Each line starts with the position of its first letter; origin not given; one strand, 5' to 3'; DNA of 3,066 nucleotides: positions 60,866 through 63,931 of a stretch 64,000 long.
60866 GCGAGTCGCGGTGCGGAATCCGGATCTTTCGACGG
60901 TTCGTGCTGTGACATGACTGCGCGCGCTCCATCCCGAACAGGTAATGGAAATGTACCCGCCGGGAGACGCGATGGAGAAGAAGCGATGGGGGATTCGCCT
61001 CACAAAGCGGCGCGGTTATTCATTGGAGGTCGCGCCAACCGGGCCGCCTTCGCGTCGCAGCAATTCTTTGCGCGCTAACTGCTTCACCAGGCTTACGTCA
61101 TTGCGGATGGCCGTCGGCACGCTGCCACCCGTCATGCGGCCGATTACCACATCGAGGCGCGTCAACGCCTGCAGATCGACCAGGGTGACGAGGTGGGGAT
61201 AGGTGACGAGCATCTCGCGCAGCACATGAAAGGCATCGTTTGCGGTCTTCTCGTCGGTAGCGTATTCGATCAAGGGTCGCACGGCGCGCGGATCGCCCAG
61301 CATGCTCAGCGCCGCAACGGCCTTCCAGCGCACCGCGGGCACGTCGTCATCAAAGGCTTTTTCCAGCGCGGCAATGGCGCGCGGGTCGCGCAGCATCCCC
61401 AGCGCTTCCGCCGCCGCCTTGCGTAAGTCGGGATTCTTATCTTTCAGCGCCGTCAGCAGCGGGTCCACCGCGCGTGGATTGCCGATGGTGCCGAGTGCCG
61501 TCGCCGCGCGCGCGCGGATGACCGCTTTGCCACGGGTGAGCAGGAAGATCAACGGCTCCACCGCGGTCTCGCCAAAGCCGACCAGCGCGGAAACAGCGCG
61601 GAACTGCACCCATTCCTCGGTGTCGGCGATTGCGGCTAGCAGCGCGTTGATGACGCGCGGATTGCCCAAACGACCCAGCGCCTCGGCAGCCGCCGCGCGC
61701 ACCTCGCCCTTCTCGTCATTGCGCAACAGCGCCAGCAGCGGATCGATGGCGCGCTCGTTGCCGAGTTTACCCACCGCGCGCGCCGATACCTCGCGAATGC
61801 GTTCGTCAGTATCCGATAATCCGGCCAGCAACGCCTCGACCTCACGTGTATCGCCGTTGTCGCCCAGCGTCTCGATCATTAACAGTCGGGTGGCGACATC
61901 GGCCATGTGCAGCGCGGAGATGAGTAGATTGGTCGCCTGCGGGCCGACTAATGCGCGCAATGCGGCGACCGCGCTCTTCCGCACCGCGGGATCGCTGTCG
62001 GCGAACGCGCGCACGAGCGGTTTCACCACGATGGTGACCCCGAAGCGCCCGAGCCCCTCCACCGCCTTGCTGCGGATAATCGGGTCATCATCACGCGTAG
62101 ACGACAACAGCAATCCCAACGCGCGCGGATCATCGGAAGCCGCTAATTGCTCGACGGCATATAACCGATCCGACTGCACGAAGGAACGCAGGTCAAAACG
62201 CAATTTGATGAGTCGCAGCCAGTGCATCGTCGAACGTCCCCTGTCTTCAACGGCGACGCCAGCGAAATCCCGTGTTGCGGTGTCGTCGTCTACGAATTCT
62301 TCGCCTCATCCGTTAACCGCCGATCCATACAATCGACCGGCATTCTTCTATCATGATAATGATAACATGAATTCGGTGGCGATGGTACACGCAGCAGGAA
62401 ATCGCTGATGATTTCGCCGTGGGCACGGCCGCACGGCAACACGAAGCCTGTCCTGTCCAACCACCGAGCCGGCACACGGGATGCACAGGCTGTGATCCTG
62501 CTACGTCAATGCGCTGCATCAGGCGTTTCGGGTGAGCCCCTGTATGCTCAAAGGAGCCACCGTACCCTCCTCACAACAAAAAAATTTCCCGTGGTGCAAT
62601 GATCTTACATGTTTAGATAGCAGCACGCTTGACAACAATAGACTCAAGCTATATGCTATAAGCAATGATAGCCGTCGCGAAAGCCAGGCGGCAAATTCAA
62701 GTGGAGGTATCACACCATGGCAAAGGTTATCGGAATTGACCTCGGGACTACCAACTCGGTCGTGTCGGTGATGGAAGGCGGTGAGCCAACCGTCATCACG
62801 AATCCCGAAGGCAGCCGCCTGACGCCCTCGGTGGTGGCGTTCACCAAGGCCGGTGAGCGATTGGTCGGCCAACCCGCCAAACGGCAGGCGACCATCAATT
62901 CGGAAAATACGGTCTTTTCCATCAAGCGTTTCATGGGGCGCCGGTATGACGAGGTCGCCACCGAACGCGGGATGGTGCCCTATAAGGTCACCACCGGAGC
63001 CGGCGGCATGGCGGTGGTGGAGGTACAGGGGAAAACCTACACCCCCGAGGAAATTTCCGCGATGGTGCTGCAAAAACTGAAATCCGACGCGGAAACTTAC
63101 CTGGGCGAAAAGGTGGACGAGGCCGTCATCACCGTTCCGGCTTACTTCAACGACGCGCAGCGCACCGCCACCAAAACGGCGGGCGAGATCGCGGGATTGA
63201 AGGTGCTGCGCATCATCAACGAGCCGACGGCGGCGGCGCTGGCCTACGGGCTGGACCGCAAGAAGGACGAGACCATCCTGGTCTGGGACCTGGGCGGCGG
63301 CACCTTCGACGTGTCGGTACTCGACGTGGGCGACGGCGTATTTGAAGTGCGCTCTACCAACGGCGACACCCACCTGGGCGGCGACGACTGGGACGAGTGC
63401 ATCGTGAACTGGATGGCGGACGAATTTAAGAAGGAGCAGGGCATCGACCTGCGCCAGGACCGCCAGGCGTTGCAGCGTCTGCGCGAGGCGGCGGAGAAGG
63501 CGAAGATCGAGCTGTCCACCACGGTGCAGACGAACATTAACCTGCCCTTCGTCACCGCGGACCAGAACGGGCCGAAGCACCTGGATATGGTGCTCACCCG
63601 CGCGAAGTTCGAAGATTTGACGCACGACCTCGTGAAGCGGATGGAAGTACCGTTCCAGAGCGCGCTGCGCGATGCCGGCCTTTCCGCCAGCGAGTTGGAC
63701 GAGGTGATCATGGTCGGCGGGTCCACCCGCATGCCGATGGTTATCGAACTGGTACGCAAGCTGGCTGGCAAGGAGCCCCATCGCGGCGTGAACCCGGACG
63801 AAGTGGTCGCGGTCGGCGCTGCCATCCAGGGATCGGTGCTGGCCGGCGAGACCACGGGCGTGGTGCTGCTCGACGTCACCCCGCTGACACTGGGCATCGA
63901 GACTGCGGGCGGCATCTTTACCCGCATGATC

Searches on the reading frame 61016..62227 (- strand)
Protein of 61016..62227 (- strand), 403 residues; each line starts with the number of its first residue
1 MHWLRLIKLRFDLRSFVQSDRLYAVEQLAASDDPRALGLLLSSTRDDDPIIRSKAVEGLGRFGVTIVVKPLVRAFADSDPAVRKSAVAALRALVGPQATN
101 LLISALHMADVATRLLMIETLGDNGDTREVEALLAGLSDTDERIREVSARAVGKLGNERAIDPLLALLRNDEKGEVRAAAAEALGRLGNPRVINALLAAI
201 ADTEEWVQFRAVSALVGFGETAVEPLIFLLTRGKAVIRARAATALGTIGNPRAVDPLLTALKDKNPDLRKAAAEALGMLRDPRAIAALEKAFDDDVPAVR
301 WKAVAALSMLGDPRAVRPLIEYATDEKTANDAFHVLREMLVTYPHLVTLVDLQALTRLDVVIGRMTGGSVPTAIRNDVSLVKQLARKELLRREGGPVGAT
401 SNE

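Call 46: search_protein_families(library=pfam, proteins=[window:61016-62227:-], max_evalue=0.0001)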
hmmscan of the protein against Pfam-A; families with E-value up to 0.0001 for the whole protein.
window:61016-62227:- (403 aa): 11 families
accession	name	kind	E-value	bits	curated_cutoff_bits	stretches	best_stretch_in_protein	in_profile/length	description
PF13646.12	HEAT_2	-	7.8e-67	222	27.7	6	224-296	2-75/88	HEAT repeats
PF03130.22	HEAT_PBS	-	3e-40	132.5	20.9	3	237-263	1-27/27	PBS lyase HEAT-like repeat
PF02985.28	HEAT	-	1e-31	106.4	23.5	0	254-279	2-27/31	HEAT repeat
PF13513.12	HEAT_EZ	-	2.4e-20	73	27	0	159-187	28-55/55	HEAT-like repeat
PF00514.29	Arm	-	1.7e-12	47.3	20.6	0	248-277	8-37/41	Armadillo/beta-catenin-like repeat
PF12717.13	Cnd1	-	1.1e-11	45.5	26.4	0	237-308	2-83/162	non-SMC mitotic condensation complex subunit 1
PF11838.14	ERAP1_C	-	2.8e-11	43.9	38.2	1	71-205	86-229/318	ERAP1-like C-terminal domain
PF21581.3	SCD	-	2.1e-06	28.4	27.5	0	45-95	1-59/75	Stromalin conservative domain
PF25786.1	HEAT_GCN1_C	-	2.2e-06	28.2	27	0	240-306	15-90/151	GCN1-like, C-terminal HEAT repeats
PF11791.14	Aconitase_B_N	-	2.8e-06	27.8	25.8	0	302-351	82-131/153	Aconitate B N-terminal domain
PF01602.26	Adaptin_N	-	3.9e-05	22.9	37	0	235-324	93-193/524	Adaptin N terminal region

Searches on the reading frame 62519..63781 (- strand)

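Call 46: search_protein_families(library=pfam, proteins=[window:62519-63781:-], max_evalue=0.0001)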
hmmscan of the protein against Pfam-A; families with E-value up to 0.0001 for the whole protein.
window:62519-63781:- (420 aa): 1 family
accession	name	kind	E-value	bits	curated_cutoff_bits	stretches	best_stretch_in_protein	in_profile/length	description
PF10712.14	NAD-GH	-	1.4e-99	334.6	22.8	1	1-355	218-576/576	NAD-specific glutamate dehydrogenase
